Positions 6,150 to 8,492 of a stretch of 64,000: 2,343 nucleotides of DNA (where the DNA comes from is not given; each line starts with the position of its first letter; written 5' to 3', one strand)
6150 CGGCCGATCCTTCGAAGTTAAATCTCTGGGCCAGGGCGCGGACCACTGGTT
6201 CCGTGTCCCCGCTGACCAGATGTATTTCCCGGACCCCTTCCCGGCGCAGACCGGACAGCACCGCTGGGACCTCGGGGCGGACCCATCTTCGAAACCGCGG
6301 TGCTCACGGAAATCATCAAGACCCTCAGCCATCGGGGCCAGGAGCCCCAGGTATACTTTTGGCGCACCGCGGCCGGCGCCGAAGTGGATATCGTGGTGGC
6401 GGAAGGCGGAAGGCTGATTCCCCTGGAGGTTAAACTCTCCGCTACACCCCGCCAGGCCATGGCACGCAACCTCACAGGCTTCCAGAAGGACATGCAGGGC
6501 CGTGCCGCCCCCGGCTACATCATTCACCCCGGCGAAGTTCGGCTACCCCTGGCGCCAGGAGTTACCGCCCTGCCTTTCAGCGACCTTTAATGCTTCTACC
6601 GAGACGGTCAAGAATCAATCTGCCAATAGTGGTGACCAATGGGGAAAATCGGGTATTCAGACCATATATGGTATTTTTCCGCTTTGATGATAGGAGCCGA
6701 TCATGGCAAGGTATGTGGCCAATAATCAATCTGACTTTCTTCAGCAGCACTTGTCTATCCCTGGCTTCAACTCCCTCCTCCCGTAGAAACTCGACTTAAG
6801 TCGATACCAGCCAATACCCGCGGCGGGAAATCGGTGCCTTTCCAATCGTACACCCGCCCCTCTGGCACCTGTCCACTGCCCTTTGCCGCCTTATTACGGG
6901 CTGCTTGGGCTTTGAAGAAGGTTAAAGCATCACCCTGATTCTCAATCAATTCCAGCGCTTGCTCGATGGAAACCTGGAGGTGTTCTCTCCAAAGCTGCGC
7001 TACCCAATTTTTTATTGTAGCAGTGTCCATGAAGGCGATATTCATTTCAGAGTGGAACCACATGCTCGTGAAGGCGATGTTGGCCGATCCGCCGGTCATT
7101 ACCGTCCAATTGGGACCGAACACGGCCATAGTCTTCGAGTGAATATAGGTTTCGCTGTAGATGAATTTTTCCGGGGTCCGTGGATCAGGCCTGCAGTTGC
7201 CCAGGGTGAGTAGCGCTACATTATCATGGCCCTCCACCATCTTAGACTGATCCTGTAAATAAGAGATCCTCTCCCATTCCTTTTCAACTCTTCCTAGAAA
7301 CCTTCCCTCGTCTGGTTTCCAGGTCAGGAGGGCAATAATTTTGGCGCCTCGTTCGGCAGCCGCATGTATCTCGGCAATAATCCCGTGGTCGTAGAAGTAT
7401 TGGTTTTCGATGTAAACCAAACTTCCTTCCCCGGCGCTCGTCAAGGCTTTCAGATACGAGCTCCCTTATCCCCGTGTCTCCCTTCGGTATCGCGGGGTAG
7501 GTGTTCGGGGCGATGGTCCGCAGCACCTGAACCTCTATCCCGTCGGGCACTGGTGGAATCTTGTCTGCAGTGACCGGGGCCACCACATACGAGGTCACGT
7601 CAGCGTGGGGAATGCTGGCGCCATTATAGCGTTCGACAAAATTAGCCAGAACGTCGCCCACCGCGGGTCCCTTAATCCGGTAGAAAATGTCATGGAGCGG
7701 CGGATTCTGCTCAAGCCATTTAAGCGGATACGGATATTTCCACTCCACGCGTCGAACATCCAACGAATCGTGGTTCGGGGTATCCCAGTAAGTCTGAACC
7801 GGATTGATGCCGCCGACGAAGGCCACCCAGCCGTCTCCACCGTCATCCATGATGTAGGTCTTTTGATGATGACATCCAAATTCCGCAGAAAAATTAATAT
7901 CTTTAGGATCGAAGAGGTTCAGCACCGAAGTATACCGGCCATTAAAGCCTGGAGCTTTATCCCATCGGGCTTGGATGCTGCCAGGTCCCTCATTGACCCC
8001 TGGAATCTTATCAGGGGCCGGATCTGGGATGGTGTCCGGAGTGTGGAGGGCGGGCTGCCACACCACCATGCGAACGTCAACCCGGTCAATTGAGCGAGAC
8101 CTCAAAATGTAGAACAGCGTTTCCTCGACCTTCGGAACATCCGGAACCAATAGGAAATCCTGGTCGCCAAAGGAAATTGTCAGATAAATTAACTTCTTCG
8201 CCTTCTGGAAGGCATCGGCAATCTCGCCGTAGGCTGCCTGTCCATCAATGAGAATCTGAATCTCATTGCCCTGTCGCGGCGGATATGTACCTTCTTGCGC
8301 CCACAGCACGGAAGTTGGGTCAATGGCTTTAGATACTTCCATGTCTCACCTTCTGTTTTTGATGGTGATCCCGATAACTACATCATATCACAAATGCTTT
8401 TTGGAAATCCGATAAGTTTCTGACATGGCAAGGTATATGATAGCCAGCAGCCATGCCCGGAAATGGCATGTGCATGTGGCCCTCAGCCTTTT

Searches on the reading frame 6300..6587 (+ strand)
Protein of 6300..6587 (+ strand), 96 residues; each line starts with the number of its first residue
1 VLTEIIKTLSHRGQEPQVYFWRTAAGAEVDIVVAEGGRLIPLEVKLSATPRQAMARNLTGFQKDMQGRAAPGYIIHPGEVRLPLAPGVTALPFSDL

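Call 3: search_protein_families(library=pfam, proteins=[window:6300-6587:+], max_evalue=1)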
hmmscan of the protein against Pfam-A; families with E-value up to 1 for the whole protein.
window:6300-6587:+ (96 aa): 1 family
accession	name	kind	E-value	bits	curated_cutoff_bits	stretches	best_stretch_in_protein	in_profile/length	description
PF13635.12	DUF4143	-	3.8e-10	40.2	28.1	1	3-47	116-160/160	Domain of unknown function (DUF4143)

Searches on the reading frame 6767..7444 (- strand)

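Call 3: search_protein_families(library=pfam, proteins=[window:6767-7444:-], max_evalue=1)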
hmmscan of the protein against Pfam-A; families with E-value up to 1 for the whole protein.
window:6767-7444:- (225 aa): 2 families
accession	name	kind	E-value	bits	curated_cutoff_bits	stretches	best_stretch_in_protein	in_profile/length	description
PF13091.12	PLDc_2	-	2.3e-05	24.7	27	1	10-150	12-127/132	PLD-like domain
PF11068.13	YlqD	-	0.052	14.3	27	1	141-189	6-54/131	YlqD protein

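Call 4: search_protein_families(library=padloc, proteins=[window:6767-7444:-], max_evalue=1)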
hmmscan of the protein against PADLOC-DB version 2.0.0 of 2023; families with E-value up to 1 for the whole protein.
window:6767-7444:- (225 aa): 0 families

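Call 5: search_protein_families(library=ncbifam, proteins=[window:6767-7444:-], max_evalue=1)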
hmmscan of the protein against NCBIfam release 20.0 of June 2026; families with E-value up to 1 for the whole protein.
window:6767-7444:- (225 aa): 2 families
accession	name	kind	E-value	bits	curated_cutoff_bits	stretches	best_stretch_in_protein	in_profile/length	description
TIGR04265.1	bac_cardiolipin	equivalog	0.004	16.2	290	1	94-160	393-455/483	cardiolipin synthase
NF008427.0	PRK11263.1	equivalog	0.021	13.9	281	0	10-45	223-259/409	cardiolipin synthase ClsB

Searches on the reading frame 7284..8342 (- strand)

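Call 3: search_protein_families(library=pfam, proteins=[window:7284-8342:-], max_evalue=1)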
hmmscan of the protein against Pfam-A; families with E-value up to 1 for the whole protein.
window:7284-8342:- (352 aa): 2 families
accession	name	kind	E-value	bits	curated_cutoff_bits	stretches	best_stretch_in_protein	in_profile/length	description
PF00321.22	Thionin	-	0.019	15.9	23.6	1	319-340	22-43/46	Plant thionin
PF00614.28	PLDc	-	0.091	13.3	21.9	1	155-180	2-23/28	Phospholipase D Active site motif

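Call 4: search_protein_families(library=padloc, proteins=[window:7284-8342:-], max_evalue=1)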
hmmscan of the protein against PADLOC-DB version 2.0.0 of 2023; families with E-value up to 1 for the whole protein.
window:7284-8342:- (352 aa): 1 family
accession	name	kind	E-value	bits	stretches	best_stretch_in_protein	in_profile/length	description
PDLC02707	PbeA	-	0.013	12.1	1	154-198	133-176/672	PbeA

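Call 5: search_protein_families(library=ncbifam, proteins=[window:7284-8342:-], max_evalue=1)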
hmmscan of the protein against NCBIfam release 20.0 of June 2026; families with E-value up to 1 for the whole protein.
window:7284-8342:- (352 aa): 1 family
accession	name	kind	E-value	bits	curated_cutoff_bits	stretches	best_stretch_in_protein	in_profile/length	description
NF008427.0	PRK11263.1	equivalog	0.13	11.3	281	0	23-54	6-37/409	cardiolipin synthase ClsB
